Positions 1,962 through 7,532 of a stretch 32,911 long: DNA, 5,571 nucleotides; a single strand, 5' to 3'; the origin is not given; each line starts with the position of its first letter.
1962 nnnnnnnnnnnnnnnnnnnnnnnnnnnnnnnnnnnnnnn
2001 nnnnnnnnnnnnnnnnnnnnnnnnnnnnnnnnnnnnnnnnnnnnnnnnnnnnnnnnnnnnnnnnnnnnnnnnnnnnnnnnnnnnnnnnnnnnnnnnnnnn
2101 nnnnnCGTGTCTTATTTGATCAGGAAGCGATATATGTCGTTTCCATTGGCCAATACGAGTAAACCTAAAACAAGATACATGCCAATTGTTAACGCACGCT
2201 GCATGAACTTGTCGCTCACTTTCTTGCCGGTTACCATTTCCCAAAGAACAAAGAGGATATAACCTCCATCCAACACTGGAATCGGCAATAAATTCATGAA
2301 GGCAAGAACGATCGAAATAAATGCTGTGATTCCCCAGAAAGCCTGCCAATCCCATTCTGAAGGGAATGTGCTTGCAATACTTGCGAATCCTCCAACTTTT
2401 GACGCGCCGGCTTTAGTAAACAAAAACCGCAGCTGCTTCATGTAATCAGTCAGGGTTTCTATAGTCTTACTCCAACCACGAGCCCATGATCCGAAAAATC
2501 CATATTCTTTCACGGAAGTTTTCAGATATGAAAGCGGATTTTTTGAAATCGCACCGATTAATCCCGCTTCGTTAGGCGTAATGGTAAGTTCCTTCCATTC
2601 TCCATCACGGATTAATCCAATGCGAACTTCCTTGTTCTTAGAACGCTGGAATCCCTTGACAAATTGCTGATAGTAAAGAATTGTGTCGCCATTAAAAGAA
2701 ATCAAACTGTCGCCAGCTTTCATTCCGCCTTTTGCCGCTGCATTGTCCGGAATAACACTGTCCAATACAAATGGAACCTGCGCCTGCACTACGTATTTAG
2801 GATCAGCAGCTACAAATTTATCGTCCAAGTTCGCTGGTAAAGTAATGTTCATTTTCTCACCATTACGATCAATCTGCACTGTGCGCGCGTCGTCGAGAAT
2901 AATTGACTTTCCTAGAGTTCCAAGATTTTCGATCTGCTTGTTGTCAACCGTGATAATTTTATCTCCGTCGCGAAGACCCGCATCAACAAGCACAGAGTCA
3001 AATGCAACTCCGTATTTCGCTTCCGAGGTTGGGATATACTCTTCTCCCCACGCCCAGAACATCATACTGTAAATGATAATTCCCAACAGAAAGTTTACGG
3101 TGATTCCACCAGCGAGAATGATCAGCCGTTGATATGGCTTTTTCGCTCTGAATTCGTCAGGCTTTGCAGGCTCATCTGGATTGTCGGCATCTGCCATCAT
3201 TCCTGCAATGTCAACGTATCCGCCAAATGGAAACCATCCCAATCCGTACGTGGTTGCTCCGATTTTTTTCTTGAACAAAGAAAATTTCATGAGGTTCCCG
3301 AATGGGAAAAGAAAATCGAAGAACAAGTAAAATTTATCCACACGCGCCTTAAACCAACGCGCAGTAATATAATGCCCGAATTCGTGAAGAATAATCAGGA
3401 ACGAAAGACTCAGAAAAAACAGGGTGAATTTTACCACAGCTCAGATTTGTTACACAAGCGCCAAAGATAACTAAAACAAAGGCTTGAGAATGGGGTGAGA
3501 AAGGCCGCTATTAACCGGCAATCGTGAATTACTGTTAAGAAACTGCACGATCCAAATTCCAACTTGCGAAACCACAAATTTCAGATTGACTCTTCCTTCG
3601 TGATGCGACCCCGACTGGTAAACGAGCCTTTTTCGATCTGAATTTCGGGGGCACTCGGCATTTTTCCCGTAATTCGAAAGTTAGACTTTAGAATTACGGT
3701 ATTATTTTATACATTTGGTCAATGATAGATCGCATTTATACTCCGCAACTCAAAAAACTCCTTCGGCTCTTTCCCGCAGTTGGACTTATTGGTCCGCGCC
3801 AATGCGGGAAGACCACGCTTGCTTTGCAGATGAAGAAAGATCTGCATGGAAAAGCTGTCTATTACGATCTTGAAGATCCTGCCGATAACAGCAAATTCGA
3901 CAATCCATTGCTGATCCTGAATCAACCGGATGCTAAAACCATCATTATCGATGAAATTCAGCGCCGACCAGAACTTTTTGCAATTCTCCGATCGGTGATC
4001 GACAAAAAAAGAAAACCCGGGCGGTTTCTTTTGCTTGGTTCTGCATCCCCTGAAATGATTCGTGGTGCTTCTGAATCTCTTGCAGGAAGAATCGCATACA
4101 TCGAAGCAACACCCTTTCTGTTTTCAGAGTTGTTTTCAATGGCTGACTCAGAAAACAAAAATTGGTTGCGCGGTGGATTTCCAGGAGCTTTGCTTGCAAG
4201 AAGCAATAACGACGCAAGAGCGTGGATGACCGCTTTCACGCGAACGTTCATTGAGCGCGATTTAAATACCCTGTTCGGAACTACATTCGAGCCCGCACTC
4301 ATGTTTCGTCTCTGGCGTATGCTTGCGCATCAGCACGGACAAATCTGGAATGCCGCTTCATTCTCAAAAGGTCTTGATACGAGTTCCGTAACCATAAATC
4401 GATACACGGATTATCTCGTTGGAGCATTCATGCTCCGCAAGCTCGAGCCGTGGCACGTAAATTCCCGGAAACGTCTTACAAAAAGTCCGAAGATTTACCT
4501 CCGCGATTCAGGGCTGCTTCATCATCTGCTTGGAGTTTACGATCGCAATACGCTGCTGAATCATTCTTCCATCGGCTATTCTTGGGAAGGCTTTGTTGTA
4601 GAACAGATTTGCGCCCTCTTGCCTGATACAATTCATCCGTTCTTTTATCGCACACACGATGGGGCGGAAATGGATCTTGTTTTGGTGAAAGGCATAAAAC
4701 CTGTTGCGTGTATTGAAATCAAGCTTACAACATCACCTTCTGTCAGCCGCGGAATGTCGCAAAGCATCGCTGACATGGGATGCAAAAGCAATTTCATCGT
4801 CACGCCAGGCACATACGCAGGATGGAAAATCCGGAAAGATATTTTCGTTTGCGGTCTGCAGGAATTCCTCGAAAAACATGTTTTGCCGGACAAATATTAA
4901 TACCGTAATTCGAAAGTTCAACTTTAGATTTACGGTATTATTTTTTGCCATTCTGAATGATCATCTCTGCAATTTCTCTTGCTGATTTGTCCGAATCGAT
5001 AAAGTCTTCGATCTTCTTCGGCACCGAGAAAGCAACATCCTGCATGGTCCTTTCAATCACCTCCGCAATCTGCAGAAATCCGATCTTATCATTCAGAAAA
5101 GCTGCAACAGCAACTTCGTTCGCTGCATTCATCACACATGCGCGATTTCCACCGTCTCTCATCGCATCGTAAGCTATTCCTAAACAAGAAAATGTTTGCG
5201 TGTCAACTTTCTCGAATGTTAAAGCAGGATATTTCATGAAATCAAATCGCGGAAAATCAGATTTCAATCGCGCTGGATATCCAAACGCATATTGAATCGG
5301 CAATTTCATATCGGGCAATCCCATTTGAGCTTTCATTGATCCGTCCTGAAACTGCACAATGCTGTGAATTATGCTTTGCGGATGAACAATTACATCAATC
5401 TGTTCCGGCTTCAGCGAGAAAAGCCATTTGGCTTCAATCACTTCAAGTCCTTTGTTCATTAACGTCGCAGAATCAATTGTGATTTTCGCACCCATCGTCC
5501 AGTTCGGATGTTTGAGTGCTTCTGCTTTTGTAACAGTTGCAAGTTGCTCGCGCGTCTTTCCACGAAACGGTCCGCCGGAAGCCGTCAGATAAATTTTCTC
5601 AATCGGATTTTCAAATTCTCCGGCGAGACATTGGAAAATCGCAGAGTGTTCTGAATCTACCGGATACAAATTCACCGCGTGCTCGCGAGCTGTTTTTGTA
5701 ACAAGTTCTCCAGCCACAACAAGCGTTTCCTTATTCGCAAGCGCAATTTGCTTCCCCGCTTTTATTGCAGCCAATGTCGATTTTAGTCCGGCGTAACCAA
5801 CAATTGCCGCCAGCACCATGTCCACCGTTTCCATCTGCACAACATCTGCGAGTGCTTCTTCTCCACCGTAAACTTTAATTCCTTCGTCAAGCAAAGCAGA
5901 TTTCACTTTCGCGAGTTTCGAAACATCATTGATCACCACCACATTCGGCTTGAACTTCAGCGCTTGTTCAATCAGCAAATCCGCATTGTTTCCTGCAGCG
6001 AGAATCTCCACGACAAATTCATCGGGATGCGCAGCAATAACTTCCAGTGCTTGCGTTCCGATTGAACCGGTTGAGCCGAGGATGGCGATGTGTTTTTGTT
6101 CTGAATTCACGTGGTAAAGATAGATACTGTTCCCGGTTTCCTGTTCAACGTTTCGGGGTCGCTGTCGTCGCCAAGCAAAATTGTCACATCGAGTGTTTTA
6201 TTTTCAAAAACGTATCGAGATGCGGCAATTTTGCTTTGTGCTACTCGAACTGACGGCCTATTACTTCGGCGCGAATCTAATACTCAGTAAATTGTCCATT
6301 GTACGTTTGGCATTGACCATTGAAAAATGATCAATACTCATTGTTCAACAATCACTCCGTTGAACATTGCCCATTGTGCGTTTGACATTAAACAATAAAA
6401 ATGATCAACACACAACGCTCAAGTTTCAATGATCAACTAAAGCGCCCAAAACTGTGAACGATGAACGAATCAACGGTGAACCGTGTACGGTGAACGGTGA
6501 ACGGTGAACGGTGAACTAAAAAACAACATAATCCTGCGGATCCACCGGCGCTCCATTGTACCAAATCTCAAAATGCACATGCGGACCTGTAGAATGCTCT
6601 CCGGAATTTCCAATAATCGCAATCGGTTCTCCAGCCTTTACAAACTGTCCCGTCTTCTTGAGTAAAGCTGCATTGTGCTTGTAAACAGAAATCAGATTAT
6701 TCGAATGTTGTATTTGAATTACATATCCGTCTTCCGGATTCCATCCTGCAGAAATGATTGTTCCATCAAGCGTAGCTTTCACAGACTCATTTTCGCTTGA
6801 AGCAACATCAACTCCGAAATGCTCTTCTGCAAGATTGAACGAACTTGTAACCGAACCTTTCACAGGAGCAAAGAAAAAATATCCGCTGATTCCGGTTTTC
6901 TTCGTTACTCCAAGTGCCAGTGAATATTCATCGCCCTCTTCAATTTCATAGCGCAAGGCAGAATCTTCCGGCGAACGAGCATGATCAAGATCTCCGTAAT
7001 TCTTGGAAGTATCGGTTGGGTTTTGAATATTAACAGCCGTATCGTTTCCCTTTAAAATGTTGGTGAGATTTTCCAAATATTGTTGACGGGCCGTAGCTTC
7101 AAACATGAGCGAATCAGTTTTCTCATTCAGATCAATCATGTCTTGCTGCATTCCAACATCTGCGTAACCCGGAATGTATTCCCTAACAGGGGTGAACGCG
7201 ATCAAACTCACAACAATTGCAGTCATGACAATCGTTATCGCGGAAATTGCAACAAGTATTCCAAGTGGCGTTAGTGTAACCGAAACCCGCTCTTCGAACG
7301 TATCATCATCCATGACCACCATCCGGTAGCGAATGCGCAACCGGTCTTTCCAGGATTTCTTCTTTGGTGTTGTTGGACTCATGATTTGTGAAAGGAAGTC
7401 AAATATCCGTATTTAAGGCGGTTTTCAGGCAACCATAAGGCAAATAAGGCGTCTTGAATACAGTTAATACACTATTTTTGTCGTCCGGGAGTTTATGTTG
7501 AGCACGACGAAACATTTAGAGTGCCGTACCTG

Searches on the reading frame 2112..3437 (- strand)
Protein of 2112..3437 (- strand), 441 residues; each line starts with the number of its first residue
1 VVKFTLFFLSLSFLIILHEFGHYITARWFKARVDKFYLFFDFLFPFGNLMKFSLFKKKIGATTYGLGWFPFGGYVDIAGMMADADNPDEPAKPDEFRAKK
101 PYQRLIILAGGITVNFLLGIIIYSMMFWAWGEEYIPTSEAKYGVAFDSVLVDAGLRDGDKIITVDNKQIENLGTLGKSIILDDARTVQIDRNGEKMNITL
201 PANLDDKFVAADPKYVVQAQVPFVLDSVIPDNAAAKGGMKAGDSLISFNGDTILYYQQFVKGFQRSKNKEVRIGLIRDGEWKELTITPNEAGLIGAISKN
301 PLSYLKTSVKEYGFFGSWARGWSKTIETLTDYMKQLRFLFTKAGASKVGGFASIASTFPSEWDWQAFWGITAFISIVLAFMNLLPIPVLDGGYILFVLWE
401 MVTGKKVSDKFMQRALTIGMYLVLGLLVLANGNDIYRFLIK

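Call 82: search_protein_families(library=pfam, proteins=[window:2112-3437:-])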
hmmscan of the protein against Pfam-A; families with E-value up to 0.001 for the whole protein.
window:2112-3437:- (441 aa): 5 families
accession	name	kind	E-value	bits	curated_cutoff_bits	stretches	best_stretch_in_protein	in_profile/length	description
PF02163.28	Peptidase_M50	-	6.5e-47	160.1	27.2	1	7-425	2-220/221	Peptidase family M50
PF13180.12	PDZ_2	-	8.7e-11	42.4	27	1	226-286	17-78/80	PDZ domain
PF17820.7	PDZ_6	-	1.6e-08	34.6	27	0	227-273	4-50/54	PDZ domain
PF00595.29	PDZ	-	1.2e-07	32.4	23.2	0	187-253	2-57/81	PDZ domain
PF21558.3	Pept_S41_N_bact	-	0.00032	21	27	0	148-170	13-35/87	Bacteroidetes, Peptidase, S41 family, N-terminal domain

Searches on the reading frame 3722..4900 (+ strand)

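Call 82: search_protein_families(library=pfam, proteins=[window:3722-4900:+])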
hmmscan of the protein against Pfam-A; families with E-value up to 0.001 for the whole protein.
window:3722-4900:+ (392 aa): 3 families
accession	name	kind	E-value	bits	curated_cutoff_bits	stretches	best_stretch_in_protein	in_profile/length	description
PF13635.12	DUF4143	-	1.1e-38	132.9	28.1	1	178-335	1-159/160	Domain of unknown function (DUF4143)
PF13173.12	AAA_14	-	1.3e-26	93.6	27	1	18-137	3-128/129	AAA domain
PF13401.12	AAA_22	-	0.00051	20.8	27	0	22-59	10-50/130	AAA domain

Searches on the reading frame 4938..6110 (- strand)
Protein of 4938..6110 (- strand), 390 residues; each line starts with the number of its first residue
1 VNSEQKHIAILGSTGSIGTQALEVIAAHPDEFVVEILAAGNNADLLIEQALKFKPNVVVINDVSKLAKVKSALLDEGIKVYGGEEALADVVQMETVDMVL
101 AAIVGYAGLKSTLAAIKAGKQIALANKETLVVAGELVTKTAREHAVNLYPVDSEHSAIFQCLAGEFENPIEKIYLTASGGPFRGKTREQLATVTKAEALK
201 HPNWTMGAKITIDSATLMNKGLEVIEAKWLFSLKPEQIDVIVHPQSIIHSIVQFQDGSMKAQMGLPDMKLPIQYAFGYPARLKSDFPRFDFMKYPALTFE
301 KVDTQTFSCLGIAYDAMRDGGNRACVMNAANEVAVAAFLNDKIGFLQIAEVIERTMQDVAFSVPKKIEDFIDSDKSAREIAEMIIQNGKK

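Call 82: search_protein_families(library=pfam, proteins=[window:4938-6110:-])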
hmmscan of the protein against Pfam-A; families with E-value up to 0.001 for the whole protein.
window:4938-6110:- (390 aa): 3 families
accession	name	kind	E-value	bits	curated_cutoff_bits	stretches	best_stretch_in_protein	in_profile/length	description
PF02670.22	DXP_reductoisom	-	4.4e-44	150.7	21.7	1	8-134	1-129/129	1-deoxy-D-xylulose 5-phosphate reductoisomerase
PF08436.17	DXP_redisom_C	-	8.2e-42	141.7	26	1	148-231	1-84/84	1-deoxy-D-xylulose 5-phosphate reductoisomerase C-terminal domain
PF13288.12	DXPR_C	-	1.3e-41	141.9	27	1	263-379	1-114/115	DXP reductoisomerase C-terminal domain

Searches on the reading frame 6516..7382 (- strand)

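Call 82: search_protein_families(library=pfam, proteins=[window:6516-7382:-])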
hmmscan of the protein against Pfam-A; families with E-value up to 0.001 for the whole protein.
window:6516-7382:- (288 aa): 1 family
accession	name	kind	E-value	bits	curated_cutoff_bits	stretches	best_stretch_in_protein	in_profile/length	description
PF01551.29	Peptidase_M23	-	4.9e-29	100.8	28.7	1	187-282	2-96/96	Peptidase family M23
